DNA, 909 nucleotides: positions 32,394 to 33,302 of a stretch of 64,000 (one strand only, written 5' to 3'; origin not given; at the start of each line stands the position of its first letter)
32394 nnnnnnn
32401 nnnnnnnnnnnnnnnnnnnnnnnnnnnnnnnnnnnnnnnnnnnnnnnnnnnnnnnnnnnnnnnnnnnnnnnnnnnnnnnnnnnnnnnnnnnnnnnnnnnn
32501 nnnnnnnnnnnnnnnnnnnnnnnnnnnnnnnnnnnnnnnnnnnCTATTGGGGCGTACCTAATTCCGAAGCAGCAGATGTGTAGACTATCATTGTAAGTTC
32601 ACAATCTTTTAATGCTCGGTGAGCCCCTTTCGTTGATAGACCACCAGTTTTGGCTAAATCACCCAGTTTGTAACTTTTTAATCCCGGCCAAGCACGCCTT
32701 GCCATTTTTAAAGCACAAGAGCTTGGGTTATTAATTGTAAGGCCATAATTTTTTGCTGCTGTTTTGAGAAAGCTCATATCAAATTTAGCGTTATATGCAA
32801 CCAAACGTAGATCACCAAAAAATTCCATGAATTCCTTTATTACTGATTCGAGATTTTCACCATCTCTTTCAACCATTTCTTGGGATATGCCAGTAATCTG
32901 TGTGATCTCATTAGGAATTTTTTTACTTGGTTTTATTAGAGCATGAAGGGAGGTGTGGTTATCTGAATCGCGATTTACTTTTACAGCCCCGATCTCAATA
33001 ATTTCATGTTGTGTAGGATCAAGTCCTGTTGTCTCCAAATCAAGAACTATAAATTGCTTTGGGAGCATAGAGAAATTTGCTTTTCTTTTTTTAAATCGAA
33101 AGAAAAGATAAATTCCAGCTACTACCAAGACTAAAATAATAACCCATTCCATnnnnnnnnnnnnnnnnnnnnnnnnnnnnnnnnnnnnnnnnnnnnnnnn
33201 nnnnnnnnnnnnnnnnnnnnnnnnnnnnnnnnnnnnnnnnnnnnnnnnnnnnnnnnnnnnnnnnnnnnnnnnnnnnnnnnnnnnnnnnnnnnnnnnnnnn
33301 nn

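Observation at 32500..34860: AT-rich two-gene islet next to lexA: a membrane-anchored DEDDh exonuclease plus an orphan 480-aa lipoprotein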

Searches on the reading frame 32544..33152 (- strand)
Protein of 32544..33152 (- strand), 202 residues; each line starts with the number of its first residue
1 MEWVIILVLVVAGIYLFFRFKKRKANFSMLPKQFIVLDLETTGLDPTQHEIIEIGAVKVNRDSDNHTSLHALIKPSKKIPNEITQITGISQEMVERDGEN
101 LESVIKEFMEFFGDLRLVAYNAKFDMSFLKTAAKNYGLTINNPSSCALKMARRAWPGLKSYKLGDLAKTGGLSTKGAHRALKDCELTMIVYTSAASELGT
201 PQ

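Call 3: search_protein_families(library=pfam, proteins=[window:32544-33152:-], max_evalue=0.1)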
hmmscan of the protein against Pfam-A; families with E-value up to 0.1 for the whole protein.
window:32544-33152:- (202 aa): 4 families
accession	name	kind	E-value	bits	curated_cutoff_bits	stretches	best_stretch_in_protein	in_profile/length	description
PF00929.31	RNase_T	-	1e-35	124.2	24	1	35-191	1-164/164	Exonuclease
PF16473.11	Rv2179c-like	-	4e-07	30.4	27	1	34-140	2-125/177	3'-5' exoribonuclease Rv2179c-like domain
PF13482.12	RNase_H_2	-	5.1e-07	30.2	22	1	37-170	3-113/165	RNase_H superfamily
PF01612.26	DNA_pol_A_exo1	-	0.07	13.4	23.6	0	98-167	63-124/173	3'-5' exonuclease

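Call 4: search_protein_families(library=padloc, proteins=[window:32544-33152:-], max_evalue=0.1)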
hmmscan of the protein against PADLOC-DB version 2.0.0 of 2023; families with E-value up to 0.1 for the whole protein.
window:32544-33152:- (202 aa): 7 families
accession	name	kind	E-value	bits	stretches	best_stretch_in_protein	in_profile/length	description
PDLC01247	DEDDh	-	1.5e-40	137.1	1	35-191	1-138/139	"CAS-I,CAS-II,CAS-III,CAS-IV,CAS-V,CAS-VI; associated"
PDLC05027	PDC-S48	-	6.1e-27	92.7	1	30-188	2-160/411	-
PDLC05028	PDC-S48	-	1.9e-20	70.9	1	32-184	18-169/512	-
PDLC00753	Effector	-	2.9e-10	38.2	1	33-186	7-168/184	Exonuclease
PDLC03817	RTasSbcB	-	3.1e-07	27.8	2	156-190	150-184/436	DRT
PDLC03802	RTasHel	-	1.3e-06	25.5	1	33-192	400-513/675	DRT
PDLC00284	PtuA1|PtuA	-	0.02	11.8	1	16-131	242-351/545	AAA ATPase domain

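Call 5: search_protein_families(library=ncbifam, proteins=[window:32544-33152:-], max_evalue=0.1)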
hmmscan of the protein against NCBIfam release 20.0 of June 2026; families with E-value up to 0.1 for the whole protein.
window:32544-33152:- (202 aa): 34 families (the best 25 are shown)
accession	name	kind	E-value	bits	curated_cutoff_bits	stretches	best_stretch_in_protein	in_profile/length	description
NF001688.0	PRK00448.1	equivalog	2.5e-41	141.3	873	1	25-198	416-588/1445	PolC-type DNA polymerase III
NF005906.0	PRK07883.1-4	equivalog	1.5e-40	139.1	495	1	33-193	7-166/563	DEDD exonuclease domain-containing protein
NF005905.0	PRK07883.1-3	equivalog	5.5e-39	134.2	508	1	33-199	25-192/581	DEDD exonuclease domain-containing protein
TIGR01405.1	polC_Gram_pos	equivalog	4.1e-38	130.7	1043.45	1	27-196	184-352/1211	DNA polymerase III subunit alpha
NF005907.0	PRK07883.1-5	equivalog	2.6e-36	125.2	454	1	33-190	29-187/584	DEDD exonuclease domain-containing protein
NF005289.0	PRK06807.1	equivalog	1.4e-35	123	335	1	29-196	5-170/313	3'-5' exonuclease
NF006316.0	PRK08517.1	equivalog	1.6e-31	109.6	247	1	29-194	67-229/270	3'-5' exonuclease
NF005981.0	PRK08074.1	equivalog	3.4e-31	108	789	1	32-191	3-162/931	ATP-dependent DNA helicase DinG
TIGR01407.1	dinG_rel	hypoth_equivalog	5.1e-30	104.4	547.7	1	34-187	2-154/889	putative DnaQ family exonuclease/DinG family helicase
NF005904.0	PRK07883.1-2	equivalog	1.4e-29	102.8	969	1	27-195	25-194/584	DEDD exonuclease domain-containing protein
NF005903.0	PRK07883.1-1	equivalog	4.6e-28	98.1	1038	1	26-191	34-206/642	DEDD exonuclease domain-containing protein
NF004316.1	PRK05711.1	equivalog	8.3e-28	97.6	196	1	34-192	3-167/234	DNA polymerase III subunit epsilon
TIGR01406.1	dnaQ_proteo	equivalog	1.4e-27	96.8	222.7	1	35-192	3-166/231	DNA polymerase III subunit epsilon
TIGR00573.1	dnaq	subfamily_domain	5.5e-27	94.7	71.5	1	32-196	7-175/217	exonuclease, DNA polymerase III, epsilon subunit family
NF006615.0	PRK09182.1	subfamily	4e-26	91.5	207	1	30-197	48-213/307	3'-5' exonuclease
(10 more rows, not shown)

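Call 7: find_homologous_proteins(query=window:32544-33152:-)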
Query window:32544-33152:- (202 aa): 1883 proteins with E <= 0.001 among 2069 candidates; the best 120 are listed.
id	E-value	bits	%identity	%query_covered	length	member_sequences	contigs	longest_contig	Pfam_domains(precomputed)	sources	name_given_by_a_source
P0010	3.1e-128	443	100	100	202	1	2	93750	PF00929.32,PF13482.13,PF16473.12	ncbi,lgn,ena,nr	ncbi:MAG: 3'-5' exonuclease [Phycisphaerae bacterium]|nr:3'-5' exonuclease [Phycisphaerae bacterium]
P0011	7.0e-100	351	80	99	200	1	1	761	PF00929.32,PF13482.13,PF16473.12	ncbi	-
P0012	3.4e-98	345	81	99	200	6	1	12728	PF00929.32,PF13482.13,PF16473.12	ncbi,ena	-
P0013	3.0e-97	342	79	99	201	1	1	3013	PF00929.32,PF13482.13,PF16473.12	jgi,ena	-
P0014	7.2e-94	331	72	100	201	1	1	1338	PF00929.32,PF13482.13,PF16473.12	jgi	-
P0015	1.3e-92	327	74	99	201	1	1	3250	PF00929.32,PF13482.13,PF16473.12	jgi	jgi:DNA polymerase III epsilon subunit family exonuclease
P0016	2.5e-91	323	71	100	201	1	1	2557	PF00929.32,PF13482.13,PF16473.12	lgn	-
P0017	1.2e-88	314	67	99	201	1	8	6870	PF00929.32,PF13482.13,PF16473.12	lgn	-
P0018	1.4e-88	314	69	98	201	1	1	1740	PF00929.32,PF13482.13,PF16473.12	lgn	-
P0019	6.3e-88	312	70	98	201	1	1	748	PF00929.32,PF13482.13,PF16473.12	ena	-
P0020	7.6e-87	308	69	99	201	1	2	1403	PF00929.32,PF13482.13,PF16473.12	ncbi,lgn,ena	-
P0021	1.7e-86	307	67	98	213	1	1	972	PF00929.32,PF13482.13,PF16473.12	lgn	-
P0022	2.9e-86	306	67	100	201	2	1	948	PF00929.32,PF13482.13,PF16473.12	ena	-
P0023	7.9e-85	301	69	99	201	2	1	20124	PF00929.32,PF13482.13,PF16473.12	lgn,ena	-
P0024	8.4e-85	301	69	92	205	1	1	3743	PF00929.32,PF13482.13,PF16473.12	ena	-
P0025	3.1e-84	300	67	99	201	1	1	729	PF00929.32,PF13482.13,PF16473.12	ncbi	-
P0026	6.7e-84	298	67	99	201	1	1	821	PF00929.32,PF13482.13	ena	-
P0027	1.7e-83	297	79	85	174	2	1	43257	PF00929.32,PF13482.13,PF16473.12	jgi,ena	-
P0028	2.3e-83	297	69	99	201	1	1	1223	PF00929.32,PF13482.13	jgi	jgi:DNA polymerase III epsilon subunit family exonuclease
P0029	2.6e-83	296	66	100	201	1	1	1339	PF00929.32,PF13482.13,PF16473.12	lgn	-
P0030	8.1e-83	295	65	99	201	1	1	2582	PF00929.32,PF13482.13,PF16473.12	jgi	jgi:DNA polymerase III epsilon subunit family exonuclease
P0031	3.2e-82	293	67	99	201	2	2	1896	PF00929.32,PF13482.13,PF16473.12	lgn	-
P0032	2.2e-81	290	70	91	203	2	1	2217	PF00929.32,PF13482.13,PF16473.12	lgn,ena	-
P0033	1.0e-80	288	65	98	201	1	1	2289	PF00929.32,PF13482.13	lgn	-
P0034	4.2e-79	283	65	98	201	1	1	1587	PF00929.32,PF13482.13,PF16473.12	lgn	-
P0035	4.6e-79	283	64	98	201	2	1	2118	PF00929.32,PF13482.13,PF16473.12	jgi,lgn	-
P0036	1.3e-78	281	64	90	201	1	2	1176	PF00929.32,PF13482.13,PF16473.12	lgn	-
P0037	1.2e-76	275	61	98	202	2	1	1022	PF00929.32,PF13482.13,PF16473.12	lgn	-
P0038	4.5e-76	273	62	98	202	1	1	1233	PF00929.32,PF16473.12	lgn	-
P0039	3.6e-75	270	61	99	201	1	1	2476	PF00929.32,PF13482.13,PF16473.12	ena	-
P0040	7.1e-75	269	64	95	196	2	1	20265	PF00929.32,PF13482.13,PF16473.12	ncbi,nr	ncbi:MAG: 3'-5' exonuclease, partial [Betaproteobacteria bacterium]|nr:3'-5' exonuclease [Betaproteo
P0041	9.9e-75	269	61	99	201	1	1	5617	PF00929.32,PF13482.13,PF16473.12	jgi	-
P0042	1.0e-74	269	72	85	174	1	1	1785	PF00929.32,PF16473.12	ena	-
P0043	1.0e-74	269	64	98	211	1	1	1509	PF00929.32,PF16473.12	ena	-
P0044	1.2e-74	268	60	98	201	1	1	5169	PF00929.32,PF16473.12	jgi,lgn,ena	-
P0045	1.7e-74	268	60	98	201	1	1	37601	PF00929.32,PF13482.13,PF16473.12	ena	-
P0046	2.1e-74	267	66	89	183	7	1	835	PF00929.32,PF16473.12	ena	-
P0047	3.1e-74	267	61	99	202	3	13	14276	PF00929.32,PF13482.13,PF16473.12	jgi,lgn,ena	jgi:DNA polymerase III epsilon subunit family exonuclease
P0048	3.5e-74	267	63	92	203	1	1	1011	PF00929.32,PF13482.13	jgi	jgi:DNA polymerase III subunit epsilon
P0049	3.9e-74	267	60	98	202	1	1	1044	PF00929.32,PF13482.13,PF16473.12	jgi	jgi:DNA polymerase III epsilon subunit family exonuclease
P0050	4.4e-74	266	60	98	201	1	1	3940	PF00929.32,PF13482.13,PF16473.12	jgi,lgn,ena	-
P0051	4.5e-74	266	59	98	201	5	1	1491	PF00929.32,PF16473.12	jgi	jgi:DNA polymerase III epsilon subunit family exonuclease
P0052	5.9e-74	266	61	95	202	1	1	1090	PF00929.32,PF13482.13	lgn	-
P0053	6.3e-74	266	60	100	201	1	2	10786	PF00929.32,PF13482.13,PF16473.12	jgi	jgi:DNA polymerase III epsilon subunit family exonuclease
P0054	6.4e-74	266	62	99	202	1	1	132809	PF00929.32,PF16473.12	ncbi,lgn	-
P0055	1.1e-73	265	62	92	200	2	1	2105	PF00929.32,PF13482.13,PF16473.12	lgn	-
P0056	1.2e-73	265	59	98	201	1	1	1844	PF00929.32,PF16473.12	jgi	jgi:DNA polymerase III subunit epsilon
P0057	1.7e-73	265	57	100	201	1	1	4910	PF00929.32,PF13482.13,PF16473.12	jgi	jgi:DNA polymerase III subunit epsilon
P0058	2.0e-73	264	61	98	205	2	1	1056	PF00929.32,PF16473.12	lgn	-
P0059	2.8e-73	264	57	100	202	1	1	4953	PF00929.32,PF13482.13,PF16473.12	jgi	jgi:DNA polymerase III subunit epsilon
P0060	2.8e-73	264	59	100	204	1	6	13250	PF00929.32,PF13482.13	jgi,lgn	jgi:DNA polymerase III epsilon subunit family exonuclease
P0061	3.6e-73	263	58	98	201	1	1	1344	PF00929.32,PF16473.12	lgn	-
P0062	4.6e-73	263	61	99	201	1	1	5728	PF00929.32,PF13482.13,PF16473.12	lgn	-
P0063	5.4e-73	263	61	99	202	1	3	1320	PF00929.32,PF13482.13,PF16473.12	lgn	-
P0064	6.0e-73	263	59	99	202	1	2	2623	PF00929.32,PF13482.13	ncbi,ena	-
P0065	6.9e-73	263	60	100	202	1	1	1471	PF00929.32,PF13482.13,PF16473.12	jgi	jgi:DNA polymerase III epsilon subunit family exonuclease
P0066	1.0e-72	262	61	99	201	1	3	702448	PF00929.32,PF13482.13,PF16473.12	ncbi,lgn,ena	ncbi:MAG: 3'-5' exonuclease [Terriglobia bacterium]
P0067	1.2e-72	262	62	91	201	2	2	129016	PF00929.32,PF13482.13,PF16473.12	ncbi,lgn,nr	ncbi:MAG TPA: 3'-5' exonuclease [Candidatus Acidoferrum sp.]|nr:3'-5' exonuclease [Candidatus Acidof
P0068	1.4e-72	261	58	99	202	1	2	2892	PF00929.32,PF13482.13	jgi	-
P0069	1.8e-72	261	60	97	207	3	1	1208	PF00929.32,PF13482.13,PF16473.12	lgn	-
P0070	2.9e-72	260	63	91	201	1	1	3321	PF00929.32,PF13482.13,PF16473.12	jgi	jgi:DNA polymerase-3 subunit epsilon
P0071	3.1e-72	260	61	99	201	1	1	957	PF00929.32,PF13482.13,PF16473.12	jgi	jgi:DNA polymerase III subunit epsilon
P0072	3.1e-72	260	56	99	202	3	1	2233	PF00929.32,PF13482.13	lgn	-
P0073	3.8e-72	260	63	88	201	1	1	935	PF00929.32,PF16473.12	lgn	-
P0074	4.7e-72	260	59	98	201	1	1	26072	PF00929.32,PF16473.12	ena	-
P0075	5.8e-72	260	57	100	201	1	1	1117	PF00929.32,PF13482.13,PF16473.12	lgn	-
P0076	6.0e-72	259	59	98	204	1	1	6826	PF00929.32,PF13482.13,PF16473.12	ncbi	-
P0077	7.0e-72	259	57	99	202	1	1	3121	PF00929.32,PF13482.13,PF16473.12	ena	-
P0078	8.1e-72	259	57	99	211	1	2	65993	PF00929.32,PF13482.13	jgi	jgi:DNA polymerase III subunit epsilon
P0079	8.9e-72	259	59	99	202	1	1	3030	PF00929.32,PF13482.13,PF16473.12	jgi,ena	-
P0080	9.1e-72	259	66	87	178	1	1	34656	PF00929.32,PF13482.13,PF16473.12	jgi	jgi:DNA polymerase III epsilon subunit family exonuclease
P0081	9.5e-72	259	58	99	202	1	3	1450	PF00929.32,PF13482.13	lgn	-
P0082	1.0e-71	259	61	92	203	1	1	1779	PF00929.32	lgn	-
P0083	1.1e-71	259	56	99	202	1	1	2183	PF00929.32,PF13482.13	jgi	-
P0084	1.1e-71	259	60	99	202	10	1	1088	PF00929.32,PF13482.13,PF16473.12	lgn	-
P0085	1.1e-71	259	57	99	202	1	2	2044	PF00929.32,PF13482.13,PF16473.12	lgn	-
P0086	1.1e-71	259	59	98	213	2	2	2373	PF00929.32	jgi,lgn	jgi:DNA polymerase-3 subunit epsilon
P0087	1.2e-71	258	59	98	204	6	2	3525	PF00929.32,PF13482.13,PF16473.12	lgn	-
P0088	1.7e-71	258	58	96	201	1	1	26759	PF00929.32,PF16473.12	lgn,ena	-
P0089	2.2e-71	258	60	98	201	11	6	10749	PF00929.32,PF13482.13,PF16473.12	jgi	jgi:DNA polymerase III epsilon subunit family exonuclease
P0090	2.6e-71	257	59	99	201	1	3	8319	PF00929.32,PF13482.13,PF16473.12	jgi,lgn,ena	jgi:DNA polymerase III epsilon subunit family exonuclease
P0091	2.8e-71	257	61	99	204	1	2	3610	PF00929.32,PF13482.13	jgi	jgi:DNA polymerase III subunit epsilon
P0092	3.0e-71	257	59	99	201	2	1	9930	PF00929.32,PF13482.13,PF16473.12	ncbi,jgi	jgi:DNA polymerase-3 subunit epsilon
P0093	4.3e-71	257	55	99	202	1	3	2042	PF00929.32,PF13482.13,PF16473.12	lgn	-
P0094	5.0e-71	256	60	98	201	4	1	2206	PF00929.32,PF16473.12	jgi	jgi:DNA polymerase III epsilon subunit family exonuclease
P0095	5.1e-71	256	59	99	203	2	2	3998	PF00929.32,PF13482.13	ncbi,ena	-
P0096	6.1e-71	256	57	99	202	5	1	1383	PF00929.32,PF13482.13,PF16473.12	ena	-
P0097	7.0e-71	256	58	98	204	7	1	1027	PF00929.32,PF13482.13,PF16473.12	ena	-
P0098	7.1e-71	256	63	96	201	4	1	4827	PF00929.32,PF13482.13,PF16473.12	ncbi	-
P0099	8.6e-71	256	58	99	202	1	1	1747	PF00929.32,PF13482.13,PF16473.12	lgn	-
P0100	1.1e-70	255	66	87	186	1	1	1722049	PF00929.32,PF13482.13,PF16473.12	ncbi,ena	-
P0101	1.3e-70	255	57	98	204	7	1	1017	PF00929.32,PF13482.13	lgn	-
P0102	1.7e-70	255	59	99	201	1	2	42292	PF00929.32,PF13482.13,PF16473.12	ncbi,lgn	-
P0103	1.8e-70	255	62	89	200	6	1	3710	PF00929.32,PF13482.13,PF16473.12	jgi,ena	-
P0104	1.9e-70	255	58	98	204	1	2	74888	PF00929.32,PF13482.13,PF16473.12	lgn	-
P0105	2.4e-70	254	57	99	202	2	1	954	PF00929.32,PF13482.13,PF16473.12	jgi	-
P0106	2.5e-70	254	53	100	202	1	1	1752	PF00929.32,PF13482.13,PF16473.12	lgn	-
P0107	4.1e-70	253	62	92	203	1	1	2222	PF00929.32,PF13482.13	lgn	-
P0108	4.3e-70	253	60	98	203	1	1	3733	PF00929.32,PF13482.13,PF16473.12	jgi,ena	-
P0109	4.4e-70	253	58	99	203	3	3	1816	PF00929.32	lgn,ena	-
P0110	6.2e-70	253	57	100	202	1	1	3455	PF00929.32,PF13482.13,PF16473.12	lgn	-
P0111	7.3e-70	253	58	99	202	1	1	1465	PF00929.32,PF13482.13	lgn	-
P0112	1.3e-69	252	59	98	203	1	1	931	PF00929.32,PF13482.13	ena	-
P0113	1.7e-69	251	58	100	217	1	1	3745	PF00929.32,PF13482.13,PF16473.12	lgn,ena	-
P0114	1.8e-69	251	56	98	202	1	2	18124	PF00929.32,PF13482.13,PF16473.12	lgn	-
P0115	1.9e-69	251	55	99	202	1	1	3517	PF00929.32,PF13482.13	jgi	jgi:DNA polymerase III epsilon subunit family exonuclease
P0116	2.5e-69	251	59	98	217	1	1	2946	PF00929.32,PF13482.13,PF16473.12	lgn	-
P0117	2.7e-69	251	59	91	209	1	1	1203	PF00929.32,PF13482.13,PF16473.12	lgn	-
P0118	2.9e-69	251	55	99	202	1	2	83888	PF00929.32,PF13482.13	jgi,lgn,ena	-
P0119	3.1e-69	251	59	98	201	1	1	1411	PF00929.32,PF16473.12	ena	-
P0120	3.4e-69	250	52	99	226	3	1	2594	PF00929.32,PF13482.13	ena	-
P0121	4.0e-69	250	56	99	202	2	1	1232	PF00929.32,PF13482.13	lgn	-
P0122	4.0e-69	250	60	98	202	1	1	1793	PF00929.32,PF13482.13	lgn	-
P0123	5.2e-69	250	59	91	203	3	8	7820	PF00929.32,PF13482.13,PF16473.12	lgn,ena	-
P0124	7.3e-69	249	65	87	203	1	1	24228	PF00929.32,PF13482.13,PF16473.12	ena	-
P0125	8.5e-69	249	57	99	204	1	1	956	PF00929.32,PF13482.13,PF16473.12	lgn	-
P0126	1.4e-68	249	59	98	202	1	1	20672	PF00929.32,PF13482.13,PF16473.12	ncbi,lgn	-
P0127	1.9e-68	248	56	100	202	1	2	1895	PF00929.32,PF13482.13,PF16473.12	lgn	-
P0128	2.5e-68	248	55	99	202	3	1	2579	PF00929.32,PF13482.13,PF16473.12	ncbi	-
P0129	2.8e-68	248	59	95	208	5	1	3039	PF00929.32,PF13482.13,PF16473.12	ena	-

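Call 11: find_encoding_contigs(protein=P0012, flank=6000, max_places=3)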
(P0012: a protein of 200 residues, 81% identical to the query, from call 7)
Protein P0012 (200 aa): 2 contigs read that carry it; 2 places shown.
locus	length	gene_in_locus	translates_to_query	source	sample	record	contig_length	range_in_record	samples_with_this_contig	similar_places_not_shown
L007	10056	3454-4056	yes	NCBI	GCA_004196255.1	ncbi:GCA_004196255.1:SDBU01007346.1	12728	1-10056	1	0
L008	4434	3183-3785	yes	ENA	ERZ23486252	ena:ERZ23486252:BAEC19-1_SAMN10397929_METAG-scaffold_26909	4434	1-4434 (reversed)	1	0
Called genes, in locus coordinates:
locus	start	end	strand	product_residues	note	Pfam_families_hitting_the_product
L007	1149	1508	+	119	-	-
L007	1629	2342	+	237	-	-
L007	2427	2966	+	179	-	PF04471:Mrr_cat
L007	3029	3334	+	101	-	-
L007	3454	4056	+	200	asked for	PF16473:Rv2179c-like, PF00929:RNase_T, PF13482:RNase_H_2 (faint)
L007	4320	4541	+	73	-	-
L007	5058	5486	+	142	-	PF02082:Rrf2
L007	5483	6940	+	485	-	PF19295:SufBD_N, PF01458:SUFBD_core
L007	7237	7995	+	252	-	PF02463:SMC_N (faint), PF00005:ABC_tran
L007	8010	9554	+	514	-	PF19295:SufBD_N, PF01458:SUFBD_core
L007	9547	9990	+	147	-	PF01592:NifU_N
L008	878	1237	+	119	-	-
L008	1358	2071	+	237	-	-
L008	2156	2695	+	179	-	PF04471:Mrr_cat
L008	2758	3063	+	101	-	-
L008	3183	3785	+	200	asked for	PF16473:Rv2179c-like, PF00929:RNase_T, PF13482:RNase_H_2 (faint)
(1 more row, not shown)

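Call 12: find_encoding_contigs(protein=P0027, flank=6000, max_places=3)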
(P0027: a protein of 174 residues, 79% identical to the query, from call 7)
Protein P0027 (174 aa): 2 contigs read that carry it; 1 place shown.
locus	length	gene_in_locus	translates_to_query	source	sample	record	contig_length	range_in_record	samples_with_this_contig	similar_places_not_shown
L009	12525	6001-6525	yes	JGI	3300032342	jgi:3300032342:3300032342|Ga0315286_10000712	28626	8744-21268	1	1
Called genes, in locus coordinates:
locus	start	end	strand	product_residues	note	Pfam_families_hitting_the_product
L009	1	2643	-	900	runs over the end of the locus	-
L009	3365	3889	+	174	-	PF01035:DNA_binding_1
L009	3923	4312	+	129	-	PF01042:Ribonuc_L-PSP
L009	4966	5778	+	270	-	-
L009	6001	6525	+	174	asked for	PF16473:Rv2179c-like, PF00929:RNase_T, PF13482:RNase_H_2 (weak)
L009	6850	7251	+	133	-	PF00472:RF-1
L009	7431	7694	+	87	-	PF01541:GIY-YIG, PF10544:T5orf172 (weak)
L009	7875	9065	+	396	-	PF00871:Acetate_kinase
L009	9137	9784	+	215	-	PF07238:PilZ (weak)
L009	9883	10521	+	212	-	PF11172:DUF2959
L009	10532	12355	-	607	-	PF01134:GIDA, PF21680:GIDA_C_1st, PF13932:SAM_GIDA_C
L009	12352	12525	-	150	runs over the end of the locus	PF01648:ACPS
